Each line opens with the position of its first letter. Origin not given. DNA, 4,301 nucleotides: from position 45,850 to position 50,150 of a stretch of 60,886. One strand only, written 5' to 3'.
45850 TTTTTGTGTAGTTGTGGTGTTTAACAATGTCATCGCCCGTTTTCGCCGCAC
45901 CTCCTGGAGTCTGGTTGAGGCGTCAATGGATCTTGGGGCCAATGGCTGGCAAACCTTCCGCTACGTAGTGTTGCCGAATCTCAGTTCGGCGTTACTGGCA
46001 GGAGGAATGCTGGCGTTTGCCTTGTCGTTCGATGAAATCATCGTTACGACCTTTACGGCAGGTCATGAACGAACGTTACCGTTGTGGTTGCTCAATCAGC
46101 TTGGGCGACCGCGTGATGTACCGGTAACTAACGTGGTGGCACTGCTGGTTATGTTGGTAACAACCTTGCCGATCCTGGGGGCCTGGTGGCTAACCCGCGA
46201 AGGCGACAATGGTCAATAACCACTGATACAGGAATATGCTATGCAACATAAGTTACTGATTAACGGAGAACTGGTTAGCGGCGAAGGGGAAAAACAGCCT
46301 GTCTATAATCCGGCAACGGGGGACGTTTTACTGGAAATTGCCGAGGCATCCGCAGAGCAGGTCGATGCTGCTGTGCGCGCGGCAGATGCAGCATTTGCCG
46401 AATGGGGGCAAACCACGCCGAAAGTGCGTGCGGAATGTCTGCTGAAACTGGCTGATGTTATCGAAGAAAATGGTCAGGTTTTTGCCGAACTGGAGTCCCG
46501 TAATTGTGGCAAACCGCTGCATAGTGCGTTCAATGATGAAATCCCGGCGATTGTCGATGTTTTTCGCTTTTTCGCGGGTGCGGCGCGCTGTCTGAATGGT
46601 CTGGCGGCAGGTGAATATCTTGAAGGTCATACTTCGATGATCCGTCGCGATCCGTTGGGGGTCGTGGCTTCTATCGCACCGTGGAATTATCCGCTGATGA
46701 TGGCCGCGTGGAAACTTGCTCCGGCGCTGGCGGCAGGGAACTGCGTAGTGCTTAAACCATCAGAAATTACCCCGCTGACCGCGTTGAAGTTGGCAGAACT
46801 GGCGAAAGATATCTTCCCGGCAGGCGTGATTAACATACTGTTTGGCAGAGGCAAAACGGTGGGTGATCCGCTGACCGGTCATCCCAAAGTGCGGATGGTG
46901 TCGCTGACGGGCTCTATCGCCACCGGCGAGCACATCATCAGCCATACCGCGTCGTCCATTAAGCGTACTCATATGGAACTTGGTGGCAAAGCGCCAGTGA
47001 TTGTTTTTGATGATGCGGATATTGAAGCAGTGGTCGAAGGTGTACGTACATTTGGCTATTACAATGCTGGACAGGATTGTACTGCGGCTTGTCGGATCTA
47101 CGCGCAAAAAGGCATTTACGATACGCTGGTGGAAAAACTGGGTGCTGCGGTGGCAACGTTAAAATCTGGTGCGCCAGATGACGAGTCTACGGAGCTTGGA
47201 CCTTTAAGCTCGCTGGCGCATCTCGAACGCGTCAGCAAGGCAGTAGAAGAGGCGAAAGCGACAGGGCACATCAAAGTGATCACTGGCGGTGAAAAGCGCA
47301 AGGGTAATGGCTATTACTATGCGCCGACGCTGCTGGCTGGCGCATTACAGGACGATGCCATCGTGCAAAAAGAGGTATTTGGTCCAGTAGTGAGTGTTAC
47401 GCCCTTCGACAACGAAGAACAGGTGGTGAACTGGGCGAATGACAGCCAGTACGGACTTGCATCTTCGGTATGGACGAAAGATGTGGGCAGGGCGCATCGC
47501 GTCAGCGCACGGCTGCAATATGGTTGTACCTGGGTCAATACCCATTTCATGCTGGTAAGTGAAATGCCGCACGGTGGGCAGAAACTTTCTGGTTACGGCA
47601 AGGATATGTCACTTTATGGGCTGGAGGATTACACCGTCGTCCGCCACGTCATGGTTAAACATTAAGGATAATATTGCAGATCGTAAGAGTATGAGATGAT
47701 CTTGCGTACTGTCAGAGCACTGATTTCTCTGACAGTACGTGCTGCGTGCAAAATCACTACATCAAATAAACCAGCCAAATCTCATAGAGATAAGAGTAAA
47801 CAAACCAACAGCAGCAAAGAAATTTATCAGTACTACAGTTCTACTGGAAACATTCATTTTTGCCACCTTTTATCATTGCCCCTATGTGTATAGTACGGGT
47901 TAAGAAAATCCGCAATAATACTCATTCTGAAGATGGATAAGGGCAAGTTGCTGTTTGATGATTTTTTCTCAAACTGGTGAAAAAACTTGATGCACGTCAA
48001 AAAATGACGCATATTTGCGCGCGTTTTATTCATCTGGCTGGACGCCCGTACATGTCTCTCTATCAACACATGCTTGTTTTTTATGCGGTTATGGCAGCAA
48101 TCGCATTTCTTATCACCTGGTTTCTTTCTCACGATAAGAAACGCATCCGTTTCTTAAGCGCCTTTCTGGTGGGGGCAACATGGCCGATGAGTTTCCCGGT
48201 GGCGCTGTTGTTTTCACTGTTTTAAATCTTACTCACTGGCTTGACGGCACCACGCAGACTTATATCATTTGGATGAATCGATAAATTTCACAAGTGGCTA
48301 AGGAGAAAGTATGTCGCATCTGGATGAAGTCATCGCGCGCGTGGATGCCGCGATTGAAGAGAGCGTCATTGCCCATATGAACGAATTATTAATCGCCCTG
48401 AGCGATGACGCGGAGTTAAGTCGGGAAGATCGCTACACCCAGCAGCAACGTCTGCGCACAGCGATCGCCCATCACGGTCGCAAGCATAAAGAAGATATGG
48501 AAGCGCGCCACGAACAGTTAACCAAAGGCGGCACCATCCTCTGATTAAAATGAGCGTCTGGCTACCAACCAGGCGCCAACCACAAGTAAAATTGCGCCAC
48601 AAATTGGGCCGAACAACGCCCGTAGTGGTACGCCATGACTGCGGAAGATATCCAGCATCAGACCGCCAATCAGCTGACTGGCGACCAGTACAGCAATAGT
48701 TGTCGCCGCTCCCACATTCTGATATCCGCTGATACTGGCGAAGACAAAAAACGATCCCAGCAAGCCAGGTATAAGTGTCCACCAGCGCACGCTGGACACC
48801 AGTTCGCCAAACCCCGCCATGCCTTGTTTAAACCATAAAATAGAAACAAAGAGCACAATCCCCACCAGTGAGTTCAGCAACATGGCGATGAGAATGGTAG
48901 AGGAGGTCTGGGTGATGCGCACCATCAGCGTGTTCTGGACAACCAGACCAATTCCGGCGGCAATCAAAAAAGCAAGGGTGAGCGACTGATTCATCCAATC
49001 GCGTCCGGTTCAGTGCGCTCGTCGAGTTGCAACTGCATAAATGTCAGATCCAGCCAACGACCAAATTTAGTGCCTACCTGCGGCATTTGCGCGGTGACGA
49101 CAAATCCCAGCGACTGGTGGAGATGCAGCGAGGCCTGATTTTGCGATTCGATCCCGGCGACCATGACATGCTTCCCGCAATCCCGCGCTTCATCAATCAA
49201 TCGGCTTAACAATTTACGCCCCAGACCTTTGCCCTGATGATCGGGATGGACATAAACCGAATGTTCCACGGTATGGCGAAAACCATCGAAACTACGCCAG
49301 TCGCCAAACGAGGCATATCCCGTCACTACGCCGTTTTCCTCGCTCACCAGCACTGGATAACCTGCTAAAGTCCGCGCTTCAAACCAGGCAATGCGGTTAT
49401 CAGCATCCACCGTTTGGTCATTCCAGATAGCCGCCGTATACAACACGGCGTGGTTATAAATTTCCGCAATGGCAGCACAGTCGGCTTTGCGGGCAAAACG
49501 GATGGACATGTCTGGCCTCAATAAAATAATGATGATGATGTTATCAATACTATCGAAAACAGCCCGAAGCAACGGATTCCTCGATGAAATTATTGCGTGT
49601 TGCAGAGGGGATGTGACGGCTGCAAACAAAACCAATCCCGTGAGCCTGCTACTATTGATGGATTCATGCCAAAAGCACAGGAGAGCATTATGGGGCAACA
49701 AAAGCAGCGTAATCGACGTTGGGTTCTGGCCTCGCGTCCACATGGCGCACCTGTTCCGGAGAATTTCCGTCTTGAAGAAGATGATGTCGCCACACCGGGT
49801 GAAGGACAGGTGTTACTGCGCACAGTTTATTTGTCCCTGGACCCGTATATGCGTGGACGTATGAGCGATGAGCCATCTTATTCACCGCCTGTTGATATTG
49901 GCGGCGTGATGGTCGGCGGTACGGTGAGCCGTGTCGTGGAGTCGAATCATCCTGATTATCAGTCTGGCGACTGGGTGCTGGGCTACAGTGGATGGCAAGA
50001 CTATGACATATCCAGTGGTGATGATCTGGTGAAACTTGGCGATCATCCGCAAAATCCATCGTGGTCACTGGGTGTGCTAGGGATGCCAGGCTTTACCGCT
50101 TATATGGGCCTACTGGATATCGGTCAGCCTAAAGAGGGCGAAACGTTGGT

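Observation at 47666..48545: Small-protein cluster (yncL, ortT, ydcY) with a perfect 12-bp hairpin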

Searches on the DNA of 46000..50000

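Call 5: search_rna_families(source=window, start=46000, end=50000, threshold=evalue, max_evalue=1)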
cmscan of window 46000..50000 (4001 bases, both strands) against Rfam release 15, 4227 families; matches with E-value up to 1: 0.
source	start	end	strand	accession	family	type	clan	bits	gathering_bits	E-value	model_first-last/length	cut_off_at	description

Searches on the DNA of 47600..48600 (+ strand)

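Call 4: search_dna_similar(query=window:47600-48600:+, collection=ecoli_genomes, mode=near, max_rows=12, rows=spread)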
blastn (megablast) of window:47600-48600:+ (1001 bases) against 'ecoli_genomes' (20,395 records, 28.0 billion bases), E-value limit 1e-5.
Records with a match: 5417; places in all: 6589; records where one place covers at least 80% of the query: 5406.
Genomes with a match: 5416 of 5426; with a place that covers at least 80% of the query: 5405. Places per genome that has any: lowest 1, median 1, highest 3. On chromosomes: 6581 places; on plasmids: 8.
Best place of each record, by identity: >=99% 2188; 95-99% 3229.
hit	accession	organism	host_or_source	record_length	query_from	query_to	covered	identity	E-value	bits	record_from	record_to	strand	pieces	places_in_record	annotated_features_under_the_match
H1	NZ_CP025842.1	Escherichia coli strain 720632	Homo sapiens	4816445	1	1001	100%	100.0%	0e+0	1849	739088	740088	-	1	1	ydcY: DUF2526 family protein YdcY | ortT: orphan toxin OrtT | yncL: stress response membrane protein YncL | patD: aminobutyraldehyde dehydrogenase | ydcZ: DMT family transporter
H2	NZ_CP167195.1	Escherichia coli strain C600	Homo sapiens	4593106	1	1001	100%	100.0%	0e+0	1849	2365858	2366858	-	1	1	ydcY: DUF2526 family protein YdcY | ortT: orphan toxin OrtT | yncL: stress response membrane protein YncL | patD: aminobutyraldehyde dehydrogenase | ydcZ: DMT family transporter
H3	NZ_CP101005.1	Escherichia coli strain ET82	sediment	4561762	1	1001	100%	99.9%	0e+0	1844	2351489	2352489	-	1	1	ydcY: DUF2526 family protein YdcY | ortT: orphan toxin OrtT | yncL: stress response membrane protein YncL | patD: aminobutyraldehyde dehydrogenase | ydcZ: DMT family transporter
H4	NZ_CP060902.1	Escherichia coli strain EC20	Homo sapiens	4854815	1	1001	100%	99.2%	0e+0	1805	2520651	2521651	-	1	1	ydcY: DUF2526 family protein YdcY | ortT: orphan toxin OrtT | yncL: stress response membrane protein YncL | patD: aminobutyraldehyde dehydrogenase | ydcZ: DMT family transporter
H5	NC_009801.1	Escherichia coli O139:H28 str. E24377A strain E24377A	-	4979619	1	1001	100%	99.0%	0e+0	1794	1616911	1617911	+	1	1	ydcY: DUF2526 family protein YdcY | ortT: orphan toxin OrtT | yncL: stress response membrane protein YncL | patD: aminobutyraldehyde dehydrogenase | ydcZ: DMT family transporter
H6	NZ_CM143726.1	Escherichia coli strain CFIAFB20190172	food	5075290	1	1001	100%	98.8%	0e+0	1783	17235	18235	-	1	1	ydcY: DUF2526 family protein YdcY | ortT: orphan toxin OrtT | yncL: stress response membrane protein YncL | patD: aminobutyraldehyde dehydrogenase | ydcZ: DMT family transporter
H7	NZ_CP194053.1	Escherichia coli strain 277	plasmid curing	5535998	1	1001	100%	98.6%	0e+0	1772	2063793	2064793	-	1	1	ydcY: DUF2526 family protein YdcY | ortT: orphan toxin OrtT | yncL: stress response membrane protein YncL | patD: aminobutyraldehyde dehydrogenase | ydcZ: DMT family transporter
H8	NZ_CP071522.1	Escherichia coli strain UPEC129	Homo sapiens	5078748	1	1001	100%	98.2%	0e+0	1749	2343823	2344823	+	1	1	ydcY: DUF2526 family protein YdcY | ortT: orphan toxin OrtT | yncL: stress response membrane protein YncL | patD: aminobutyraldehyde dehydrogenase | ydcZ: DMT family transporter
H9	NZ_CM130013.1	Escherichia coli strain SURV0398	Homo sapiens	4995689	1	1001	100%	98.1%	0e+0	1744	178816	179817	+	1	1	ydcY: DUF2526 family protein YdcY | ortT: orphan toxin OrtT | yncL: stress response membrane protein YncL | patD: aminobutyraldehyde dehydrogenase | ydcZ: DMT family transporter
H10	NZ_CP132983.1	Escherichia coli strain ARS-C301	Beef Cattle Feces - Rectal Grab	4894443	57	1001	94%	97.8%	0e+0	1629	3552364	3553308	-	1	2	ydcY: DUF2526 family protein YdcY | ortT: orphan toxin OrtT | yncL: stress response membrane protein YncL | ydcZ: DMT family transporter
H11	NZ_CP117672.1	Escherichia coli strain KW21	water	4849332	57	1001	94%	97.7%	0e+0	1624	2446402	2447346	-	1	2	ydcY: DUF2526 family protein YdcY | ortT: orphan toxin OrtT | yncL: stress response membrane protein YncL | ydcZ: DMT family transporter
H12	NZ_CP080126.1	Escherichia coli strain PK8568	chicken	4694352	1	664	66%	99.7%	0e+0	1216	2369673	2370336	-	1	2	ortT: orphan toxin OrtT | yncL: stress response membrane protein YncL | patD: aminobutyraldehyde dehydrogenase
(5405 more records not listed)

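Call 7: get_annotated_region(hit=H2, flank=3000)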
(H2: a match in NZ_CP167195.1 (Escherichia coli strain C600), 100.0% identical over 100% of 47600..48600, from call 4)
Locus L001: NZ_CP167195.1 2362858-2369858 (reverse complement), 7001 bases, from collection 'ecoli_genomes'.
description: Escherichia coli strain C600 chromosome, complete genome
organism: Escherichia coli strain C600 (NCBI taxid 562)
replicon: chromosome; assembly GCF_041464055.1
host: Homo sapiens; source: -; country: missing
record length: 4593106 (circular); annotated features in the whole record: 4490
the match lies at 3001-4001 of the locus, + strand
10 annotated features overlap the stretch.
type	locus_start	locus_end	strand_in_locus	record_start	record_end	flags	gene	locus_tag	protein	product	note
CDS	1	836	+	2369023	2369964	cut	ydcU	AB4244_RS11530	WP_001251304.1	ABC transporter permease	-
CDS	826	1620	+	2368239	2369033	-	ydcV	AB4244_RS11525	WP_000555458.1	ABC transporter permease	-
CDS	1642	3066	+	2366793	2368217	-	patD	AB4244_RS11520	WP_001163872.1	aminobutyraldehyde dehydrogenase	-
CDS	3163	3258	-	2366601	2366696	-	yncL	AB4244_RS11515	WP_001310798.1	stress response membrane protein YncL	-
CDS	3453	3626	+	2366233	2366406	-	ortT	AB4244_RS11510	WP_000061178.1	orphan toxin OrtT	-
CDS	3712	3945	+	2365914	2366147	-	ydcY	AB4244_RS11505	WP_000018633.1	DUF2526 family protein YdcY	-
CDS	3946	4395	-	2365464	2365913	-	ydcZ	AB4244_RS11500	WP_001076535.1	DMT family transporter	-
CDS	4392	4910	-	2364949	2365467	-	mddA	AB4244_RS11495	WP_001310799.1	L-methionine sulfoximine/L-methionine sulfone acetyltransferase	-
CDS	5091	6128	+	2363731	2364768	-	curA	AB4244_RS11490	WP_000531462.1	NADPH-dependent curcumin/dihydrocurcumin reductase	-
CDS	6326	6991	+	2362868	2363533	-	mcbR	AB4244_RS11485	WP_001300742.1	colanic acid/biofilm transcriptional regulator McbR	-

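Call 8: get_annotated_region(hit=H10, flank=3000)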
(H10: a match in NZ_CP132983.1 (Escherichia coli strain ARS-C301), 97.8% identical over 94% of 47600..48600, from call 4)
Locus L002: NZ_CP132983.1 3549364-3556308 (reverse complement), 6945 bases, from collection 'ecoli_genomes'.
description: Escherichia coli strain ARS-C301 chromosome, complete genome
organism: Escherichia coli strain ARS-C301 (NCBI taxid 562)
replicon: chromosome; assembly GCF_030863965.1
host: -; source: Beef Cattle Feces - Rectal Grab; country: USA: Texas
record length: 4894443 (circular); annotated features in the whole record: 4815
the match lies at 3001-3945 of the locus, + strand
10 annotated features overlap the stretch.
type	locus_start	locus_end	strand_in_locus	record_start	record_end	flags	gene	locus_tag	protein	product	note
CDS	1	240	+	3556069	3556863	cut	ydcV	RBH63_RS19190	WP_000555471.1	ABC transporter permease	-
CDS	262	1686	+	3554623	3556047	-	patD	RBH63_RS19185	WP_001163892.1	aminobutyraldehyde dehydrogenase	-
CDS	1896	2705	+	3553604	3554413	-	-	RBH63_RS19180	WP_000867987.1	CatB-related O-acetyltransferase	-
CDS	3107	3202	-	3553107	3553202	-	yncL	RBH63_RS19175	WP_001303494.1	stress response membrane protein YncL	-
CDS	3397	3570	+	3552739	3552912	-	ortT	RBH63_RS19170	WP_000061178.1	orphan toxin OrtT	-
CDS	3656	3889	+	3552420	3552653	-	ydcY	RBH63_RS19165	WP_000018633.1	DUF2526 family protein YdcY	-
CDS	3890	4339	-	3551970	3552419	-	ydcZ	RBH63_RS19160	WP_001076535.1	DMT family transporter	-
CDS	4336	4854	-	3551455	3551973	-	mnaT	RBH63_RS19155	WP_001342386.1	GNAT family N-acetyltransferase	-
CDS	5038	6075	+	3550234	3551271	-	curA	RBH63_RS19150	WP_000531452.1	NADPH-dependent curcumin/dihydrocurcumin reductase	-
CDS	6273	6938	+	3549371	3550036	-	mcbR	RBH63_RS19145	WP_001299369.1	colanic acid/biofilm transcriptional regulator McbR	-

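Call 13: search_dna_similar(query=window:47690-47760:+, collection=ecoli_genomes, mode=distant, max_rows=15, rows=spread, max_evalue=0.01)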
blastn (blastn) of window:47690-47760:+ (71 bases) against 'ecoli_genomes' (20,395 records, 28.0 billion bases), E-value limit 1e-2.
Records with a match: 5413; places in all: 5413; records where one place covers at least 80% of the query: 5413.
Genomes with a match: 5412 of 5426; with a place that covers at least 80% of the query: 5412. Places per genome that has any: lowest 1, median 1, highest 2. On chromosomes: 5407 places; on plasmids: 6.
Best place of each record, by identity: >=99% 3605; 95-99% 929; 90-95% 879.
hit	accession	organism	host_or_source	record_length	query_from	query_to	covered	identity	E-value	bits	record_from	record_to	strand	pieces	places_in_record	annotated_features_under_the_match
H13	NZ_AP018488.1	Escherichia coli O157:H7 strain PV15-279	Homo sapiens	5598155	1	71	100%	100.0%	1e-27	129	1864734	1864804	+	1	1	none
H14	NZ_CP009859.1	Escherichia coli strain ECONIH1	rectal swab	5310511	1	71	100%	100.0%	1e-27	129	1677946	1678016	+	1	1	none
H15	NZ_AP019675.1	Escherichia coli strain GSH8M-2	-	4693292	1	71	100%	100.0%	1e-27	129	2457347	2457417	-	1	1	none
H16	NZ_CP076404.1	Escherichia coli strain K-12 substr. AB1157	Laboratory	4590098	1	71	100%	100.0%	1e-27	129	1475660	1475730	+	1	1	none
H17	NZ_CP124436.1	Escherichia coli strain AVS0790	wastewater efflux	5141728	1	71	100%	100.0%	1e-27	129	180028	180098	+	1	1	none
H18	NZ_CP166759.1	Escherichia coli strain CRE389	Homo sapiens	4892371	1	71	100%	100.0%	1e-27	129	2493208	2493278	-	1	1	none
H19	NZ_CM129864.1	Escherichia coli strain SW070910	wastewater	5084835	1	71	100%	100.0%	1e-27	129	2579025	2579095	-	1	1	none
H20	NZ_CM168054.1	Escherichia coli strain MC4100_0.1s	MHBCA broth culture with 0.1 uM ...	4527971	1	71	100%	100.0%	1e-27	129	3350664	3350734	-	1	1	none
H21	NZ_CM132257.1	Escherichia coli strain 22AR0118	Homo sapiens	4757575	1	71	100%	100.0%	1e-27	129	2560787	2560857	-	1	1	none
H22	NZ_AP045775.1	Escherichia coli strain 23CRST017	Homo sapiens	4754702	1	71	100%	100.0%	1e-27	129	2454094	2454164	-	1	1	none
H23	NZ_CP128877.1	Escherichia coli strain TUM14759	Homo sapiens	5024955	1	71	100%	98.6%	5e-26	124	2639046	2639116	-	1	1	none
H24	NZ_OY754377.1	Escherichia coli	-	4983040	1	71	100%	98.6%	5e-26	124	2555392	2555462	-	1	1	none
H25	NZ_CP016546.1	Escherichia coli strain O177:H21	Homo sapiens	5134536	1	71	100%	94.4%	3e-22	111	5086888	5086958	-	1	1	none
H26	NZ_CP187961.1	Escherichia coli strain d1-58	Homo sapiens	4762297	1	71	100%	94.4%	3e-22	111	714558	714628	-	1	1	none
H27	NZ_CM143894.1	Escherichia coli strain E29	Homo sapiens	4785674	1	71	100%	91.5%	2e-19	102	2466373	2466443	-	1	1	none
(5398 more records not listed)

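Call 59: get_annotated_region(hit=H27, flank=300)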
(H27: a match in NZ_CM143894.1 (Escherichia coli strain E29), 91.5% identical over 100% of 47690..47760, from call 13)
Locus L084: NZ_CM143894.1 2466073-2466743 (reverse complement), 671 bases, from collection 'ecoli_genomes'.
description: Escherichia coli strain E29 chromosome, whole genome shotgun sequence
organism: Escherichia coli strain E29 (NCBI taxid 562)
replicon: chromosome; assembly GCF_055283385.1
host: Homo sapiens; source: urine sample; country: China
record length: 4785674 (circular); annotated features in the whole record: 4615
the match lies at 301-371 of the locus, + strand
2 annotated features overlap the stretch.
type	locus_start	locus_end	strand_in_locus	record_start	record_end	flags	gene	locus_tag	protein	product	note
CDS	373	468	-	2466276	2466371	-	yncL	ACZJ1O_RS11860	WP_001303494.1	stress response membrane protein YncL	-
CDS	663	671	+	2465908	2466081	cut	ortT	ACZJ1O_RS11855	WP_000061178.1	orphan toxin OrtT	-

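Call 60: get_annotated_region(hit=H25, flank=300)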
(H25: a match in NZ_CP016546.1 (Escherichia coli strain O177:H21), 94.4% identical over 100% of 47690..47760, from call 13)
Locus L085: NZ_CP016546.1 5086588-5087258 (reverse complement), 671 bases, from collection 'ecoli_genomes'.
description: Escherichia coli strain O177:H21 chromosome, complete genome
organism: Escherichia coli strain O177:H21 (NCBI taxid 562)
replicon: chromosome; assembly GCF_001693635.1
host: Homo sapiens; source: feces; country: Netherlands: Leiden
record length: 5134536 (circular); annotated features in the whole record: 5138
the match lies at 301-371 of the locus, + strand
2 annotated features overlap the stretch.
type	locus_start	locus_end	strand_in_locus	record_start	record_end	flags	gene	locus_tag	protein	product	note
CDS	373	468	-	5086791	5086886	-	yncL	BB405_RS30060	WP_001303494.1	stress response membrane protein YncL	-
CDS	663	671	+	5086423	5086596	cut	ortT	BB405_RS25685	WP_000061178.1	orphan toxin OrtT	-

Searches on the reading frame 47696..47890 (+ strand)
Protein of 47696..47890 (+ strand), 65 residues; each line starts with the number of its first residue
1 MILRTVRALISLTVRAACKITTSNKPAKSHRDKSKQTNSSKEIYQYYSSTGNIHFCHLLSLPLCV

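Call 45: search_protein_families(proteins=[window:47696-47890:+], library=ncbifam, max_evalue=0.01)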
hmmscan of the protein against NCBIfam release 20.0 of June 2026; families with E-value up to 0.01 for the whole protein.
seq(65 aa): 0 families
